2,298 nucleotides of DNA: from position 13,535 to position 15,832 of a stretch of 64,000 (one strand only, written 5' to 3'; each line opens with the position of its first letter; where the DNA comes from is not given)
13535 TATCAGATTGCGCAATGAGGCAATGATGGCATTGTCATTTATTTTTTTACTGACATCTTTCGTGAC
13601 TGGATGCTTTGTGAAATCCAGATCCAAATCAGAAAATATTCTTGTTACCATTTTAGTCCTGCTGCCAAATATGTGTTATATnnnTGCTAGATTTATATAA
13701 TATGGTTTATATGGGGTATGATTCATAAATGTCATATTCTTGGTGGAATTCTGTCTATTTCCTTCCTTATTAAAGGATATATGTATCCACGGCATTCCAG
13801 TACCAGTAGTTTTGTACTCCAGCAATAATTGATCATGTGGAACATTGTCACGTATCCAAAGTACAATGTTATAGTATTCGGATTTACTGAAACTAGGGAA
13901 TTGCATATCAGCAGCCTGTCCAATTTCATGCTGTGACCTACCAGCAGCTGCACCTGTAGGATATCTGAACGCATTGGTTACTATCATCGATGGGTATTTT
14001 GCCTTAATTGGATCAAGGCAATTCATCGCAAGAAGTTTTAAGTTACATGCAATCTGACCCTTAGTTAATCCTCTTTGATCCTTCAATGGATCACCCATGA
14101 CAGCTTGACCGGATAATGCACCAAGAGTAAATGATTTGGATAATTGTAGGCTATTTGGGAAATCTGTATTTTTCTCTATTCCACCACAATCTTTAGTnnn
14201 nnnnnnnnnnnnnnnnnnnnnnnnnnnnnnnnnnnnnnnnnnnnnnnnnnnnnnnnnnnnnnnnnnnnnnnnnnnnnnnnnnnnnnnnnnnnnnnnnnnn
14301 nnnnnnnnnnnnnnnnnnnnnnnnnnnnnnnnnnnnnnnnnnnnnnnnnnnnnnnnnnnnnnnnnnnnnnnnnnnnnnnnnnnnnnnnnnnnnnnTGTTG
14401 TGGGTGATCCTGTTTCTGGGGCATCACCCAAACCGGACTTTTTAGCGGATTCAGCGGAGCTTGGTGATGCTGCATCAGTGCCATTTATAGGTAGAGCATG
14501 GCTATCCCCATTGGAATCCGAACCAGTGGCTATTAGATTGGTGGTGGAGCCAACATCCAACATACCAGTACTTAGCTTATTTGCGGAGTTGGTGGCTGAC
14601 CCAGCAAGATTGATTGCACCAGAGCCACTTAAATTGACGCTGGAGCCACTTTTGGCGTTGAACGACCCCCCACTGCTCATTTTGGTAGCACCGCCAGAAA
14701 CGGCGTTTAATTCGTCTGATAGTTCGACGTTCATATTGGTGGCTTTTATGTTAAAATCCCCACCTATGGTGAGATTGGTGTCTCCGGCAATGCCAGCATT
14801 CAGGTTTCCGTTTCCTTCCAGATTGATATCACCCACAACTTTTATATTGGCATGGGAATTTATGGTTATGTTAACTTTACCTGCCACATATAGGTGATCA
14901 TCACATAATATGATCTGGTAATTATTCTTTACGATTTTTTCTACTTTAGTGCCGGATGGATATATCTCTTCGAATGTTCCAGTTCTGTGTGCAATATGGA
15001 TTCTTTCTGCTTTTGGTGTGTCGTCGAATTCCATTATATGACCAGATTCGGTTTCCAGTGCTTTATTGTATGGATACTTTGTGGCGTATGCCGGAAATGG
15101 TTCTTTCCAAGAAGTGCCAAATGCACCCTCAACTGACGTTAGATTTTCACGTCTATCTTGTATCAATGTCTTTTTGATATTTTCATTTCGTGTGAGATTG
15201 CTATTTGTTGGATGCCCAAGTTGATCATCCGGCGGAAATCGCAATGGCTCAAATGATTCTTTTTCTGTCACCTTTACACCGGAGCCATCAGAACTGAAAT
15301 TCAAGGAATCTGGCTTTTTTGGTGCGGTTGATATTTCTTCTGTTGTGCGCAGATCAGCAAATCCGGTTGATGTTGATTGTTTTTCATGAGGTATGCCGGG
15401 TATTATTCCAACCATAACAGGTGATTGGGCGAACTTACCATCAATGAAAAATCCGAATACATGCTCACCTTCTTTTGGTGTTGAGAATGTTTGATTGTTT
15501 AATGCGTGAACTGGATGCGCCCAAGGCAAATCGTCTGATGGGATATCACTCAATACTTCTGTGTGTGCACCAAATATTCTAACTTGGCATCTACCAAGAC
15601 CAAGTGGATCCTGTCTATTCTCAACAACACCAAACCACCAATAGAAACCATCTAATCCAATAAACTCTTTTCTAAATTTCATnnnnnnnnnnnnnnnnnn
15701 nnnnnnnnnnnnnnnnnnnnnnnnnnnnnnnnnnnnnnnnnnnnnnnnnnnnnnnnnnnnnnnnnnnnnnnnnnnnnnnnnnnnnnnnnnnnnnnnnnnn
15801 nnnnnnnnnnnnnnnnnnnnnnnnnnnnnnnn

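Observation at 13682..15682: gp5 cell-puncturing protein with a C-terminal M15-type peptidase after the beta-helix instead of a lysozyme domain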

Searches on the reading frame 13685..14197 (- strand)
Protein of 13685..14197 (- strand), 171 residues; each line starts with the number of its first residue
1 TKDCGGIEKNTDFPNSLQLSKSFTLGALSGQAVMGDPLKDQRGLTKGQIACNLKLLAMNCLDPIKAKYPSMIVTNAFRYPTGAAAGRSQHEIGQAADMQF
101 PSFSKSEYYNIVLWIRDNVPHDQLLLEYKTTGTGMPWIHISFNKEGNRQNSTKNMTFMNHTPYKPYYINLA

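Call 6: search_protein_families(library=pfam, proteins=[window:13685-14197:-], max_evalue=10)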
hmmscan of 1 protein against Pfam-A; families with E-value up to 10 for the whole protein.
seq(171 aa): 1 family
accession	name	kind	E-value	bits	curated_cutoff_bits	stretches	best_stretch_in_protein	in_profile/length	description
PF08291.16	Peptidase_M15_3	-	0.042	14.4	23.2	1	43-112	14-88/108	Peptidase M15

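Call 9: search_solved_structures(query=window:13685-14197:-, max_evalue=10, show_alignments=3)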
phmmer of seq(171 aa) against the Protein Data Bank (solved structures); distinct sequences matched with E-value up to 10: 0.

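Call 15: find_homologous_proteins(query=window:13685-14197:-, max_evalue=0.001)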
Query seq(171 aa) (171 aa): 53 proteins with E <= 0.001 among 69 candidates.
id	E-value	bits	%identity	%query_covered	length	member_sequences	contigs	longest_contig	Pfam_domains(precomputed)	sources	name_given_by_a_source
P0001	3.7e-71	257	76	84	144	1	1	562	-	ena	-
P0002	1.0e-63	232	65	95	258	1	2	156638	-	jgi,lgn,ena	jgi:hypothetical protein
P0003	3.9e-62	227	62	98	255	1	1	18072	-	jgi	jgi:hypothetical protein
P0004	3.2e-60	221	61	100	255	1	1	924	-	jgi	-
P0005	4.8e-60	220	61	98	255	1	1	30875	-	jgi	-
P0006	2.4e-59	218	59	100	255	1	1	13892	-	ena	-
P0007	4.2e-59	217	60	99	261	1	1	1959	-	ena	-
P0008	1.6e-57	212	60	100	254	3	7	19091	-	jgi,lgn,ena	-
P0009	2.7e-51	192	83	59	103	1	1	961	-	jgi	jgi:hypothetical protein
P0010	1.0e-48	184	80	59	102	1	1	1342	-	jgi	jgi:hypothetical protein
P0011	1.6e-45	173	57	92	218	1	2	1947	-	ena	-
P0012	5.7e-42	162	52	94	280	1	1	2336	-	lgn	-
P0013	6.3e-42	161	52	94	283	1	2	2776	-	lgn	-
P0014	8.2e-42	161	52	94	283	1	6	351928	-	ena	-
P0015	1.1e-41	161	52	94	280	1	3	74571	-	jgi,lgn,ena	jgi:hypothetical protein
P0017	4.6e-41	159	53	86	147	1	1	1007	PF08291.17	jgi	jgi:hypothetical protein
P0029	1.8e-37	147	50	92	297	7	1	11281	PF08291.17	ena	-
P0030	1.9e-37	147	51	88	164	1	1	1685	PF08291.17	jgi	jgi:hypothetical protein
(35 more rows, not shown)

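Call 16: find_encoding_contigs(protein=P0002, flank=6000, max_places=2)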
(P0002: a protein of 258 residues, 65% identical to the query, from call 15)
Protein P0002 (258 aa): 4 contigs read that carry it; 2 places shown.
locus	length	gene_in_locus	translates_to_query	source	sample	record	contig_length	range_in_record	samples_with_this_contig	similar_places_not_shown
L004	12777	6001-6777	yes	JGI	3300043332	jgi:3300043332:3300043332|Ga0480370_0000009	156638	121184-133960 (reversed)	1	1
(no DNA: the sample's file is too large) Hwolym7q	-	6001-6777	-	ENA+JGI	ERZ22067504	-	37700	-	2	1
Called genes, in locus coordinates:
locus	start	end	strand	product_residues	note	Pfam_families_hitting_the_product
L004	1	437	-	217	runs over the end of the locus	PF26869:Phage_T4_gp2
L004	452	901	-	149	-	PF08722:Tn7_TnsA-like_N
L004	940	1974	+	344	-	-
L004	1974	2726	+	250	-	PF11246:Phage_gp53 (weak)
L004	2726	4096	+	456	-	-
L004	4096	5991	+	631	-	PF06714:Gp5_OB, PF00959:Phage_lysozyme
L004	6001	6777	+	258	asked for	-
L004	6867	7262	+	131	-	PF04965:GPW_gp25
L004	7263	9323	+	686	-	PF21379:Gp6-like_1st, PF21871:Gp6_C-III (faint)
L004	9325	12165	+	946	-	-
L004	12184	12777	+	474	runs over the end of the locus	PF09215:Phage-Gp8 (faint)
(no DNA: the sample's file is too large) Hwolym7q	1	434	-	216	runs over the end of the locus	PF26869:Phage_T4_gp2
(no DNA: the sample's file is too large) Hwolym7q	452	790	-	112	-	PF08722:Tn7_TnsA-like_N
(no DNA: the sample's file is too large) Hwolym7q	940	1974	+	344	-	-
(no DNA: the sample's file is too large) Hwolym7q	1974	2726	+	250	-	PF11246:Phage_gp53 (weak)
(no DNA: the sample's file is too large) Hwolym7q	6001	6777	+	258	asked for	-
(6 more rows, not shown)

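Call 17: find_encoding_contigs(protein=P0014, flank=6000, max_places=2)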
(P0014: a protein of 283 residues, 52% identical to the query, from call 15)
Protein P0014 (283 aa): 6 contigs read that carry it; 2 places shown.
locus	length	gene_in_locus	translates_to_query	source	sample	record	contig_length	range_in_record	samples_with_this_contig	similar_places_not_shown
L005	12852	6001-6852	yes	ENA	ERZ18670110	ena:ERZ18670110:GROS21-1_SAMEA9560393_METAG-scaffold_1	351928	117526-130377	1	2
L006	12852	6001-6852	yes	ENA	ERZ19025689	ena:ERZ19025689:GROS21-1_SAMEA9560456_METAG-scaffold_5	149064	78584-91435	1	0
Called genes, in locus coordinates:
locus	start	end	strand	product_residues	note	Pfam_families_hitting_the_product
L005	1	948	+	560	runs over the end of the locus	-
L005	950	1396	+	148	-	-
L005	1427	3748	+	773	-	PF03477:ATP-cone, PF00317:Ribonuc_red_lgN, PF02867:Ribonuc_red_lgC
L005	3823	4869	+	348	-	PF00268:Ribonuc_red_sm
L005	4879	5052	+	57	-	-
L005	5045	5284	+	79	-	PF00462:Glutaredoxin, PF13417:GST_N_3, PF13409:GST_N_2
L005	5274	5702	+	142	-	-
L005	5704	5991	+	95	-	-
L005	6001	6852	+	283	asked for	-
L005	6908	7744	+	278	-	PF00497:SBP_bac_3, PF10613:Lig_chan-Glu_bd (faint)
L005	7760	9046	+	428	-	PF00375:SDF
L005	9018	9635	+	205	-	-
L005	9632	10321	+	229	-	PF01177:Asp_Glu_race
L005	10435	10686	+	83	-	-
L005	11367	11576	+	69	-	-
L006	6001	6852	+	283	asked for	-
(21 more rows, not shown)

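Call 55: search_protein_families(library=pfam, proteins=[L004:4096-5991:+], max_evalue=0.01)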
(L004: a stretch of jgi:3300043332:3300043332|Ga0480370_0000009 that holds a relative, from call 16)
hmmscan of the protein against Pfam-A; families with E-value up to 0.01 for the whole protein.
L004:4096-5991:+ (631 aa): 2 families
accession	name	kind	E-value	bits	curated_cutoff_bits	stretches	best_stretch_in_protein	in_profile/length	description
PF00959.24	Phage_lysozyme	-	9.5e-39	133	22.3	1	493-625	1-125/125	Phage lysozyme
PF06714.17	Gp5_OB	-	2.7e-11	44.3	25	1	42-122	11-91/144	Gp5 N-terminal OB domain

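Call 61: search_protein_families(library=pfam, proteins=[P0029, P0017], max_evalue=0.01)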
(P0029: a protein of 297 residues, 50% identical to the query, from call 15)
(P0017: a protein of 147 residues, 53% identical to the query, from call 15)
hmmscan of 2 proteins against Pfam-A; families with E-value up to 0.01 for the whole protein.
P0029 (297 aa): 1 family
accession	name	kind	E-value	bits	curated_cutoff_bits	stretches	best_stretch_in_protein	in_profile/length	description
PF08291.16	Peptidase_M15_3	-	7.7e-08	32.9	23.2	1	170-266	24-107/108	Peptidase M15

P0017 (147 aa): 1 family
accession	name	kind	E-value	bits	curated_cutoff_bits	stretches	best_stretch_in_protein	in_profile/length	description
PF08291.16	Peptidase_M15_3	-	4.4e-06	27.2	23.2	1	35-103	29-99/108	Peptidase M15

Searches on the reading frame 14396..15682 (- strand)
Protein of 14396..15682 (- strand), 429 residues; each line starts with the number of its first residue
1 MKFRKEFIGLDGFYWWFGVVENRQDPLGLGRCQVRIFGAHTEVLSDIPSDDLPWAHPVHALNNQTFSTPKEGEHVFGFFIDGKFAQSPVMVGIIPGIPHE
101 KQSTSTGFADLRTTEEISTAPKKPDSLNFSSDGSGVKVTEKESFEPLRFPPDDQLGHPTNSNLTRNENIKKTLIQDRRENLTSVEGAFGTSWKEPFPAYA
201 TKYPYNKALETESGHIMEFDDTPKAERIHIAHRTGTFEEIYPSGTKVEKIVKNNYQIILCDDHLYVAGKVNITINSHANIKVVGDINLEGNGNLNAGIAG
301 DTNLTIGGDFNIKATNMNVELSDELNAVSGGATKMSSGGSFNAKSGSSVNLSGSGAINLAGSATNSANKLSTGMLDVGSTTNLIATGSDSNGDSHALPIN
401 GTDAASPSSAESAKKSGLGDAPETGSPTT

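Call 35: find_homologous_proteins(query=window:14396-15682:-, max_evalue=1e-10)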
Query seq(429 aa) (429 aa): 1251 proteins with E <= 1e-10 among 8000 candidates; the best 120 are listed.
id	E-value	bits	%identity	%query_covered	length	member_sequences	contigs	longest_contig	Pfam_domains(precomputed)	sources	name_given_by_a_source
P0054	4.0e-286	967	100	100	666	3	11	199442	PF06714.18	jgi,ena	-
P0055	9.9e-171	586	69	84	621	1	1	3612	PF06714.18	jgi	-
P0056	2.3e-158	546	62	90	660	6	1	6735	PF06714.18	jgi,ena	jgi:hypothetical protein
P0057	1.4e-149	517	56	100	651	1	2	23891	PF06714.18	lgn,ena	-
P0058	1.1e-148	514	59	85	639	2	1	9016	PF06714.18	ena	-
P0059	5.1e-145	502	58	87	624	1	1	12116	PF06714.18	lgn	-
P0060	7.4e-144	498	64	77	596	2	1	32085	PF06714.18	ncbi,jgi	jgi:hypothetical protein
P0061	1.8e-143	497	50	99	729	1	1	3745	PF06714.18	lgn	-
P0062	2.5e-143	496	58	88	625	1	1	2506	-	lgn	-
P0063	4.6e-141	489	62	77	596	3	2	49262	PF06714.18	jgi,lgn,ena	jgi:hypothetical protein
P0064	6.6e-141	488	56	96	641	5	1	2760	PF06714.18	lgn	-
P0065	8.5e-139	481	53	98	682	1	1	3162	PF06714.18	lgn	-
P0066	1.4e-138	480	62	77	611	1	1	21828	PF05257.23,PF06714.18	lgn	-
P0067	8.5e-138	478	51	98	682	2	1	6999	PF06714.18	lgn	-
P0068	3.2e-137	476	56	88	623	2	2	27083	PF06714.18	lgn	-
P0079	1.1e-133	464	54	86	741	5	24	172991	PF06714.18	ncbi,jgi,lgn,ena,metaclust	jgi:hypothetical protein|metaclust:\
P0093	2.8e-122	427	52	86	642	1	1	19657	PF06714.18,PF08291.17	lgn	-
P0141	3.0e-102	361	44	92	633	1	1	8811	PF06714.18,PF22178.4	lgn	-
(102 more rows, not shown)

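Call 55: search_protein_families(library=pfam, proteins=[P0079, P0066, P0141, P0061], max_evalue=0.01)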
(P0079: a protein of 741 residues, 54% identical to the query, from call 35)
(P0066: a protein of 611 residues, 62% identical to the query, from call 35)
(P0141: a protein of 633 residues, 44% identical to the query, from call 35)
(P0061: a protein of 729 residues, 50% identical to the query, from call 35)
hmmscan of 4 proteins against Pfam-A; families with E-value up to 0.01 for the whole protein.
P0079 (741 aa): 2 families
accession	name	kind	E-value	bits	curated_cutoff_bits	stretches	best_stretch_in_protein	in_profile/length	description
PF06714.17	Gp5_OB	-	1.7e-06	28.8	25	1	47-111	14-84/144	Gp5 N-terminal OB domain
PF22178.3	Gp5_trimer_C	-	0.007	17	30.9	1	221-314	17-108/112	Bacteriophage T4 gp5 C-terminal trimerisation domain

P0066 (611 aa): 3 families
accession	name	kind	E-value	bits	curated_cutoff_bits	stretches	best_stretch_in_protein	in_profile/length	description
PF06714.17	Gp5_OB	-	6.1e-08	33.4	25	1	43-110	11-84/144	Gp5 N-terminal OB domain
PF04717.18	Phage_base_V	-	0.0037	18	23.8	0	18-93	3-73/75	Type VI secretion system/phage-baseplate injector OB domain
PF22178.3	Gp5_trimer_C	-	0.0081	16.7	30.9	0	220-312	17-107/112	Bacteriophage T4 gp5 C-terminal trimerisation domain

P0141 (633 aa): 4 families
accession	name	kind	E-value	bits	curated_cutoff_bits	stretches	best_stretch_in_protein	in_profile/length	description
PF22178.3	Gp5_trimer_C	-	6.5e-07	29.9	30.9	1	213-309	16-110/112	Bacteriophage T4 gp5 C-terminal trimerisation domain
PF06714.17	Gp5_OB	-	1.6e-06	28.8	25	1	46-109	15-84/144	Gp5 N-terminal OB domain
PF03448.22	MgtE_N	-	0.003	18.5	25.9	0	516-608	8-100/102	MgtE intracellular N domain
PF12059.13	DUF3540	-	0.0097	16.3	27.9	0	281-323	60-103/199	Protein of unknown function (DUF3540)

P0061 (729 aa): 1 family
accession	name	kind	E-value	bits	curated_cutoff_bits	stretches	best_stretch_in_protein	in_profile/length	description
PF06714.17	Gp5_OB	-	4.7e-07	30.6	25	1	46-110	14-84/144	Gp5 N-terminal OB domain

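Call 61: search_protein_families(library=pfam, proteins=[P0093], max_evalue=0.01)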
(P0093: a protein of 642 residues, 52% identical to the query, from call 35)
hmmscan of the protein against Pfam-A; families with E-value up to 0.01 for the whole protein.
P0093 (642 aa): 2 families
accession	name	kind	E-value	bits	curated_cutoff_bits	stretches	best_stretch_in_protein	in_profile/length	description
PF06714.17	Gp5_OB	-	7.8e-09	36.4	25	1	45-112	13-86/144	Gp5 N-terminal OB domain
PF08291.16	Peptidase_M15_3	-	1.5e-07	31.9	23.2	1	502-570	17-81/108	Peptidase M15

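Call 77: predict_structure(alignment_id=A3)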
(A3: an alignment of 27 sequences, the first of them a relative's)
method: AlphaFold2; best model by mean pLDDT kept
length: 666 residues; sequences in the alignment: 27
mean_pLDDT: 67.4   pTM: 0.40
mean pLDDT of the five models: 67.4, 66.0, 65.4, 58.4, 57.1
residues with pLDDT >= 90: 81; 70-90: 212; 50-70: 243; < 50: 130
segments of 3 or more residues with pLDDT < 50: 1-12, 60-66, 106-108, 156-169, 186-190, 200-204, 243-260, 361-374, 380-382, 386-388, 393-411, 430-445
pLDDT, mean of each block of 10 residues (from residue 1): 30 67 64 72 57 67 46 71 67 56 55 64 64 62 56 51 41 61 51 55 53 62 62 63 44 43 57 69 82 85 87 85 85 77 78 64 40 46 49 46 42 63 70 39 47 65 65 71 86 85 88 93 83 86 95 96 91 65 85 88 94 92 70 89 76 82 84
secondary structure, 60 per line:
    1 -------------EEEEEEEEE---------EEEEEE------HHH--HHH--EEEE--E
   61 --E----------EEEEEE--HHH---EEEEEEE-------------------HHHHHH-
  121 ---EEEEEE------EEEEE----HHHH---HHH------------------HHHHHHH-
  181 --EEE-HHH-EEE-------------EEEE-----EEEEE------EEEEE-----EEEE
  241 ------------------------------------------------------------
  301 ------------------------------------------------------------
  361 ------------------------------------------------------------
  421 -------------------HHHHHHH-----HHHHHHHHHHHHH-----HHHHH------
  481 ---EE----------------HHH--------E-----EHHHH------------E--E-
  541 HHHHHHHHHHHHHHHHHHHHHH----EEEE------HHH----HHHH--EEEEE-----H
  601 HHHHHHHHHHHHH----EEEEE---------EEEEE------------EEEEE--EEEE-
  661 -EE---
elements in order (helices of 4 or more, strands of 3 or more residues): E14-22 E32-37 E54-57 E74-79 E88-94 H114-119 E124-129 E136-140 H145-148 H173-179 E183-185 E191-193 E207-210 E216-220 E227-231 E237-240 H440-446 H452-464 H470-474 H520-523 H541-562 E567-570 H584-587 E590-594 H600-613 E618-622 E632-636 E649-653 E656-659

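Call 91: find_encoding_contigs(protein=P0054, flank=4000, max_places=6)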
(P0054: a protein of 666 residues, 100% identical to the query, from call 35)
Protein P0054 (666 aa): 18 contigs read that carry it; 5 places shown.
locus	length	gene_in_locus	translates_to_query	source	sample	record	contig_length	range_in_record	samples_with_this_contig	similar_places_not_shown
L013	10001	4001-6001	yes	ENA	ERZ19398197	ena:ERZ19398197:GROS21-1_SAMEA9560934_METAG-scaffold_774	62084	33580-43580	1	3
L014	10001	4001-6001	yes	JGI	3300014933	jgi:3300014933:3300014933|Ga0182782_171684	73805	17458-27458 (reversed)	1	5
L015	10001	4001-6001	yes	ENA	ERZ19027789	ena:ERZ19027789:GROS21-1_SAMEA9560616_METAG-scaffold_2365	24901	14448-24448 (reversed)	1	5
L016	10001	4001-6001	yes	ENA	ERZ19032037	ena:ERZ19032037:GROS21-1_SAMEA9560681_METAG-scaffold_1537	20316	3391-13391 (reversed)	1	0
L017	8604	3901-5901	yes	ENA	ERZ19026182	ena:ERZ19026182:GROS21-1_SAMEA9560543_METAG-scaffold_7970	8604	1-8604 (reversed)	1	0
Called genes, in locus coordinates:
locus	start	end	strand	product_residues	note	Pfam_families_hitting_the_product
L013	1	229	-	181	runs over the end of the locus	PF26869:Phage_T4_gp2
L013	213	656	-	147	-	PF08722:Tn7_TnsA-like_N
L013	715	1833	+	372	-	PF11091:T4_tail_cap (weak)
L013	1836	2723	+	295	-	PF11246:Phage_gp53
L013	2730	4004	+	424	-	-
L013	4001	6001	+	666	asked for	PF06714:Gp5_OB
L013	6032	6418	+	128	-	PF04965:GPW_gp25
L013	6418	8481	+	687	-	PF21379:Gp6-like_1st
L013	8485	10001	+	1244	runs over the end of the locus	-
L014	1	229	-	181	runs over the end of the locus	PF26869:Phage_T4_gp2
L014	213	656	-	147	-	PF08722:Tn7_TnsA-like_N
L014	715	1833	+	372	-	PF11091:T4_tail_cap (weak)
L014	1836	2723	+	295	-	PF11246:Phage_gp53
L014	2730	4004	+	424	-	-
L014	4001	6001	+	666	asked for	PF06714:Gp5_OB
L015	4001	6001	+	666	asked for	PF06714:Gp5_OB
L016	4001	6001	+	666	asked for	PF06714:Gp5_OB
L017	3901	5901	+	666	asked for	PF06714:Gp5_OB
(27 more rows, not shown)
